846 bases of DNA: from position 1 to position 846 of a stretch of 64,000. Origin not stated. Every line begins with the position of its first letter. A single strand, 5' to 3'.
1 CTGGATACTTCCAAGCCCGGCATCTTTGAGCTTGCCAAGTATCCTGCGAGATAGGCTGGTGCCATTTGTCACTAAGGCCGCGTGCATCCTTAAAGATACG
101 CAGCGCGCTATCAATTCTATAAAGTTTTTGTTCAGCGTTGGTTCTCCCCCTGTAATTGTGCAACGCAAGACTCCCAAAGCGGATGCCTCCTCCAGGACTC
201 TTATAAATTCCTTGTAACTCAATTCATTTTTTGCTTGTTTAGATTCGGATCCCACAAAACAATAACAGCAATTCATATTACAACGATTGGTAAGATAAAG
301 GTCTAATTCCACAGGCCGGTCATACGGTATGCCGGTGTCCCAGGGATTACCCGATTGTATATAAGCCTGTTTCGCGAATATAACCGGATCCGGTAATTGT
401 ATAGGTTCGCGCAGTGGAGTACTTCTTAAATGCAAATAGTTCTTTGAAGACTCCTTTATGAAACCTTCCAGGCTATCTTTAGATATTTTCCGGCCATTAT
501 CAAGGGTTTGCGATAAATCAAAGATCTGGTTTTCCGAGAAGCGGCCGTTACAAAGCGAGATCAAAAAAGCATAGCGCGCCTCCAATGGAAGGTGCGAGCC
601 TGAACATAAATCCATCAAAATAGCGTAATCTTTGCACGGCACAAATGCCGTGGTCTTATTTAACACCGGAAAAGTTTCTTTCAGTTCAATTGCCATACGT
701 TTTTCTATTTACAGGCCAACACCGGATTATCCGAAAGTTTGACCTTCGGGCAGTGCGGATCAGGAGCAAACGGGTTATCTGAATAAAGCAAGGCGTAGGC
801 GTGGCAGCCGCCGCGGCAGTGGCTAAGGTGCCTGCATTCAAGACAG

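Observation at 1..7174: Operon of three precursors (two NHLP-led) and four radical SAM enzymes, with a leaderless S8 protease and a GAF protein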

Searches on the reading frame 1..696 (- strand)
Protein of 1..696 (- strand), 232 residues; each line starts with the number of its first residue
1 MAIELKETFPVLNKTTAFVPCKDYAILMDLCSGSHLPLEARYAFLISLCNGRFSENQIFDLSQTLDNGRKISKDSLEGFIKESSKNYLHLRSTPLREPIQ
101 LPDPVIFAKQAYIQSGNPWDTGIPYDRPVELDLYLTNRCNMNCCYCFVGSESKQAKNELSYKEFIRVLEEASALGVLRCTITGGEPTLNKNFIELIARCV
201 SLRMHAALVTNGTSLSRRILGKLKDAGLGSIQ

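Call 5: search_protein_families(library=pfam, proteins=[window:1-696:-], max_evalue=0.01)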
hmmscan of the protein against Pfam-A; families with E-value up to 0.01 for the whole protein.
window:1-696:- (232 aa): 2 families
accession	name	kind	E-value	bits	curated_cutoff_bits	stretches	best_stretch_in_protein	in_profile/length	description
PF04055.27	Radical_SAM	-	1.4e-18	68.1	29.5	1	134-230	2-104/166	Radical SAM superfamily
PF13353.11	Fer4_12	-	0.00011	23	22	1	136-214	12-93/137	4Fe-4S single cluster domain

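Call 6: search_protein_families(library=ncbifam, proteins=[window:1-696:-], max_evalue=0.01)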
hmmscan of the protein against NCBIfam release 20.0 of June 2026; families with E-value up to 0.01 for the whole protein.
window:1-696:- (232 aa): 77 families (the best 25 are shown)
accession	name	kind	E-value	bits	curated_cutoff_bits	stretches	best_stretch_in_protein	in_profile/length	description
TIGR02668.1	moaA_archaeal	equivalog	4.9e-22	78.3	325.25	1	125-229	5-110/303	GTP 3',8-cyclase MoaA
TIGR02109.1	PQQ_syn_pqqE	equivalog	2e-21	76.3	381.35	1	127-232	5-110/358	pyrroloquinoline quinone biosynthesis protein PqqE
TIGR02666.1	moaA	equivalog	9.5e-21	74.1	284.05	1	131-231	12-118/336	GTP 3',8-cyclase MoaA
NF001199.0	PRK00164.2-1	equivalog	2.1e-20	73.1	231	1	125-230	7-113/308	GTP 3',8-cyclase MoaA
NF038283.1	viperin_w_prok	equivalog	1e-16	61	180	1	131-223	4-103/281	viperin family antiviral radical SAM protein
TIGR04054.1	rSAM_NirJ1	equivalog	3.8e-16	58.7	650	1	134-231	41-138/387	putative heme d1 biosynthesis radical SAM protein NirJ1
TIGR04347.1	pseudo_SAM_Halo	equivalog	5e-16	59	525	1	133-229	42-138/390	TIGR04347 family pseudo-SAM/SPASM protein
NF050035.1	rSAM_WgK_link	exception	1.2e-15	57.4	650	1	125-223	5-104/367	radical SAM/SPASM peptide maturase WgkB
TIGR04250.1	SCM_rSAM_ScmE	equivalog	2.4e-15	56.3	400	1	128-219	2-93/358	SynChlorMet cassette radical SAM/SPASM protein ScmE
TIGR04403.1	rSAM_skfB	equivalog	3.6e-15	55.7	300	1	128-215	103-189/402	sporulation killing factor system radical SAM maturase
TIGR04546.1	rSAM_ahbC_deAc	equivalog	1.3e-14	53.8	650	1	134-229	44-139/390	12,18-didecarboxysiroheme deacetylase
NF049973.1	radical_Rv1681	equivalog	3.8e-14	52.4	380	1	130-223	73-165/326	Rv1681 family radical SAM protein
TIGR04051.1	rSAM_NirJ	equivalog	9.2e-14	51.2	515.45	1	135-227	8-100/354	heme d1 biosynthesis radical SAM protein NirJ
TIGR04055.1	rSAM_NirJ2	equivalog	2.2e-13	50.4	500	1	135-229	6-99/326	putative heme d1 biosynthesis radical SAM protein NirJ2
TIGR03962.1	mycofact_rSAM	equivalog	3.1e-13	49.6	265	1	126-219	9-101/339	mycofactocin radical SAM maturase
TIGR03977.1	rSAM_pair_HxsC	equivalog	7e-11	41.5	267.9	1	133-218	29-114/292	His-Xaa-Ser system radical SAM maturase HxsC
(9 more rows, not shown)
